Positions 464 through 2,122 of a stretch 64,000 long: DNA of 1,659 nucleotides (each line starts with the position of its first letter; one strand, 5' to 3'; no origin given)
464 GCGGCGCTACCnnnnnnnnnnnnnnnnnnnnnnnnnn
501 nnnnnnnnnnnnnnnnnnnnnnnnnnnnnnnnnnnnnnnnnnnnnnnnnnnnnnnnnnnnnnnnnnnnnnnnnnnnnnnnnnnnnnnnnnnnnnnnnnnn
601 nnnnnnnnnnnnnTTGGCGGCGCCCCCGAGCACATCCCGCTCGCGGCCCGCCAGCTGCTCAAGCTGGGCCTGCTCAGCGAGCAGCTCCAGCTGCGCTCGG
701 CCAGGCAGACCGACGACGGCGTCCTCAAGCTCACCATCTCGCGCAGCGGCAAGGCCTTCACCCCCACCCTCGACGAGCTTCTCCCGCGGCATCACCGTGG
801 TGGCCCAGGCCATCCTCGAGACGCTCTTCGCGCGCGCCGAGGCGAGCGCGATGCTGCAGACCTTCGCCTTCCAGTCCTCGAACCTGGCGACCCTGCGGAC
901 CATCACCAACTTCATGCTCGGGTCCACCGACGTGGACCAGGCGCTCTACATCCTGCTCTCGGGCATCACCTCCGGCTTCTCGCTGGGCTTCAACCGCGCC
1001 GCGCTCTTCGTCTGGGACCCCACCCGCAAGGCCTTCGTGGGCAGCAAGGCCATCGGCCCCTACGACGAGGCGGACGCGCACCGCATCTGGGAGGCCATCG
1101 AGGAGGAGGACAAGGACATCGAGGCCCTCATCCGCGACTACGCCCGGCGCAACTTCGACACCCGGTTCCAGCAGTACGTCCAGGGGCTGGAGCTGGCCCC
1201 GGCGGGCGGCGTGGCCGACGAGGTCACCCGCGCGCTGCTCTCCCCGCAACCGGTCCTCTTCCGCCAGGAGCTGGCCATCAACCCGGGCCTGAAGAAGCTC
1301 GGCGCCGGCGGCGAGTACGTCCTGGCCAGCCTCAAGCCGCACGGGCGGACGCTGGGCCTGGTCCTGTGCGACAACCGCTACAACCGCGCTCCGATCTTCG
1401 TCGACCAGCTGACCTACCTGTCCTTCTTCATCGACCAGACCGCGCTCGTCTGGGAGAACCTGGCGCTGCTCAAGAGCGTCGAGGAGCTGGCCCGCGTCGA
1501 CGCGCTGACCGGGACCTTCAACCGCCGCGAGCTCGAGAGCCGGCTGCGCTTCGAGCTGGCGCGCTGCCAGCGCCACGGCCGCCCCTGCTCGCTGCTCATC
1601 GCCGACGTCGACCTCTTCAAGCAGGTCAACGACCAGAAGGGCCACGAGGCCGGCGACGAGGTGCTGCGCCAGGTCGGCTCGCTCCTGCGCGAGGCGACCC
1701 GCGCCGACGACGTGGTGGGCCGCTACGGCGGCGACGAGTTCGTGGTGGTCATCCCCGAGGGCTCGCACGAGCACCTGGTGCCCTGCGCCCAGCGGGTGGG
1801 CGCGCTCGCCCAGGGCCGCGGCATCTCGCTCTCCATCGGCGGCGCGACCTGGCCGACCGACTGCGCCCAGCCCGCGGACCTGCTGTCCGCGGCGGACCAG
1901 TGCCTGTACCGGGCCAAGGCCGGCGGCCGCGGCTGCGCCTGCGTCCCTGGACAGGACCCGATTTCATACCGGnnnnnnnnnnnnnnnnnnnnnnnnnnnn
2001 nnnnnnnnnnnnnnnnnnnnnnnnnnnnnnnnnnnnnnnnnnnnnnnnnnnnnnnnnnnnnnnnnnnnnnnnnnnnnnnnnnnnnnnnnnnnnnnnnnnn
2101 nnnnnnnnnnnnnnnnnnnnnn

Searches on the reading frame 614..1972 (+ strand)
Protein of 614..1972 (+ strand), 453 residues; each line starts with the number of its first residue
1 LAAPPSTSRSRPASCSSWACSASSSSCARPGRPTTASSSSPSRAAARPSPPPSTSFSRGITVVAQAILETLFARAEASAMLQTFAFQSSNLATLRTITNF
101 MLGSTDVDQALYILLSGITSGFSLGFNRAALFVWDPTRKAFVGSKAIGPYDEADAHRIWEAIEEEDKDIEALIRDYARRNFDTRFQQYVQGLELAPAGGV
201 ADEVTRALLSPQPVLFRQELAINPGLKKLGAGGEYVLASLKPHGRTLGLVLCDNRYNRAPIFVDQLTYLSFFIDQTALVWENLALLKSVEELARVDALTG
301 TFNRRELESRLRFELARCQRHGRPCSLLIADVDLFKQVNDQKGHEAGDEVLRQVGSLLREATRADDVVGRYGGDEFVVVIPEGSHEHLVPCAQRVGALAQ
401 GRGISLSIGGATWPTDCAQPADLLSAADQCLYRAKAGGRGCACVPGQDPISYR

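Call 14: search_protein_families(library=pfam, proteins=[window:614-1972:+], max_evalue=0.001)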
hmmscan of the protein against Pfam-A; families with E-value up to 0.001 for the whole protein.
window:614-1972:+ (453 aa): 1 family
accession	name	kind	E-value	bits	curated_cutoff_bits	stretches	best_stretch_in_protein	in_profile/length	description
PF00990.26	GGDEF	-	3.8e-37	128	23.8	1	293-440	1-160/161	Diguanylate cyclase, GGDEF domain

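Call 56: find_related_loci(query=window:614-1972:+, collection=genome_contigs, flank=10000)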
Query window:614-1972:+ (453 aa) in genome_contigs; peptide patterns used: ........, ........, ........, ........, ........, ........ (x = any residue, [..] = any of these).
600 stretches matched a pattern (row limit reached: there are more); 26 encode a relative of the query (tblastn E <= 1e-3); 26 distinct loci.
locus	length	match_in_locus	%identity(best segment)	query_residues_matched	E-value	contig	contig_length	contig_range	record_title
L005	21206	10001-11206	92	51-452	0e+0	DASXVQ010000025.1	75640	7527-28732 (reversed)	MAG TPA_asm: Myxococcales bacterium isolate SMAG_U4749 k141_244827, whole genome shotgun sequence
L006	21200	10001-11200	53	53-452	9e-134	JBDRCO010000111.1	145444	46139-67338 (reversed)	MAG: Pseudomonadota bacterium isolate MEGAHIT-group-1.187 k141_12158730, whole genome shotgun sequence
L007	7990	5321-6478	55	67-450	1e-131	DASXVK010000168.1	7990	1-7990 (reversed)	MAG TPA_asm: Polyangia bacterium isolate SMAG_U4743 k141_84241, whole genome shotgun sequence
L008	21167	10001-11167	53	56-447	1e-129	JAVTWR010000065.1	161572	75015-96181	MAG: Polyangiaceae bacterium isolate labscale reactor_MAG19 NODE_65_length_161572_cov_27.884526, whole genome shotgun se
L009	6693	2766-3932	53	56-447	5e-128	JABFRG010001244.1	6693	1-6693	MAG: Polyangiaceae bacterium isolate P-RSF-IL-17 seq_4500, whole genome shotgun sequence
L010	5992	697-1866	53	63-452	5e-127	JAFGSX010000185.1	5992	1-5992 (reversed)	MAG: Deltaproteobacteria bacterium isolate Zod_Metabat.937 k87_4588271, whole genome shotgun sequence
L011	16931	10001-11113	54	80-452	4e-125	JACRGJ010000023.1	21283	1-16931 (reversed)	MAG: Micrococcales bacterium isolate NC_groundwater_1748_Pr3_B-0.1um_72_11 SR-2_scaffold_141_637430, whole genome shotgu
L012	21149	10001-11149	50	61-444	1e-117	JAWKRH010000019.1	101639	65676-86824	MAG: Polyangiaceae bacterium isolate BC1.60 BC1.60.fa-19, whole genome shotgun sequence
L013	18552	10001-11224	65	45-452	7e-175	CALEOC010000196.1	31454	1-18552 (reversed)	MAG TPA_asm: uncultured Myxococcales bacterium isolate SRR1561992_bin.48_CONCOCT_v1.1_MAG genome assembly, contig: ERZ72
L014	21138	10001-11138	54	67-446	5e-101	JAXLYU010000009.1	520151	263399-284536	MAG: Labilithrix sp. isolate STL-MYX21 C4.7.fa-9, whole genome shotgun sequence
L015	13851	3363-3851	39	282-440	3e-28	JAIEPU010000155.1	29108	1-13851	MAG: bacterium isolate co.spades.DASTOOL.2.5kb_060 c_000000440156, whole genome shotgun sequence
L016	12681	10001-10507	38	281-440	7e-27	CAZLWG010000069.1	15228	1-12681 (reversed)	MAG TPA_asm: uncultured Anaerolinea sp. isolate SRP329715_co1_388 genome assembly, contig: NODE_5892_length_15228_cov_17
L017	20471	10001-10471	43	290-439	8e-26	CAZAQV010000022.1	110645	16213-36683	MAG TPA_asm: uncultured Polyangiales bacterium isolate SRP321284_co1_289 genome assembly, contig: NODE_178_length_110645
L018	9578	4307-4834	34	279-441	7e-26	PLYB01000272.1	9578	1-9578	MAG: Gallionellaceae bacterium isolate palsa_1006 73.20120700_P3D.316_contig_58691, whole genome shotgun sequence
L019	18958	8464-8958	33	286-440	1e-22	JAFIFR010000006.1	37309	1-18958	MAG: Alkalimonas sp. isolate Super_Day4_Bin.20 NODE_508_length_37309_cov_23.368202, whole genome shotgun sequence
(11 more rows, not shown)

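Call 60: find_related_loci(query=window:614-1972:+, collection=metagenome_contigs, flank=6000)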
Query window:614-1972:+ (453 aa) in metagenome_contigs; peptide patterns used: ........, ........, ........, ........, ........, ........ (x = any residue, [..] = any of these).
600 stretches matched a pattern (row limit reached: there are more); 17 encode a relative of the query (tblastn E <= 1e-3); 17 distinct loci.
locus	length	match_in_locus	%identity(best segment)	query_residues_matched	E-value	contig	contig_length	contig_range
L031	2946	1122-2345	72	42-452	0e+0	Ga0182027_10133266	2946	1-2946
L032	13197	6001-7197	65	51-452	3e-160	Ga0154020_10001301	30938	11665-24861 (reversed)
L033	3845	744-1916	54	56-446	4e-135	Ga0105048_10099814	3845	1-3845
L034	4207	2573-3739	52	56-447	4e-131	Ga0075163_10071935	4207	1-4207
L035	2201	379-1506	54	71-446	2e-135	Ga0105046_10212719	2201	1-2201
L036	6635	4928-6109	55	50-446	4e-124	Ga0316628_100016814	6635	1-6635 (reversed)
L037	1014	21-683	53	226-446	2e-69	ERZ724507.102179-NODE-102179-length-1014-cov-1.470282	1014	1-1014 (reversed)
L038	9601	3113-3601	36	288-441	4e-28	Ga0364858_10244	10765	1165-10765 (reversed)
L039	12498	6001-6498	36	285-439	3e-22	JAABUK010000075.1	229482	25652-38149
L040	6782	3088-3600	36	274-439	4e-21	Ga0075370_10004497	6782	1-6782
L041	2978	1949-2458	36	274-440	8e-21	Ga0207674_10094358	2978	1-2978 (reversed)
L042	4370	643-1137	34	284-439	2e-19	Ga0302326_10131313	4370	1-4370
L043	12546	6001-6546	37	275-443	5e-19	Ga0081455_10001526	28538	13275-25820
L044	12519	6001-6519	34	289-453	4e-18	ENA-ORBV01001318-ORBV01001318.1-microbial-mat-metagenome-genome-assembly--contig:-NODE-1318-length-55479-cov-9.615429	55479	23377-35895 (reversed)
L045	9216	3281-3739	34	293-439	3e-13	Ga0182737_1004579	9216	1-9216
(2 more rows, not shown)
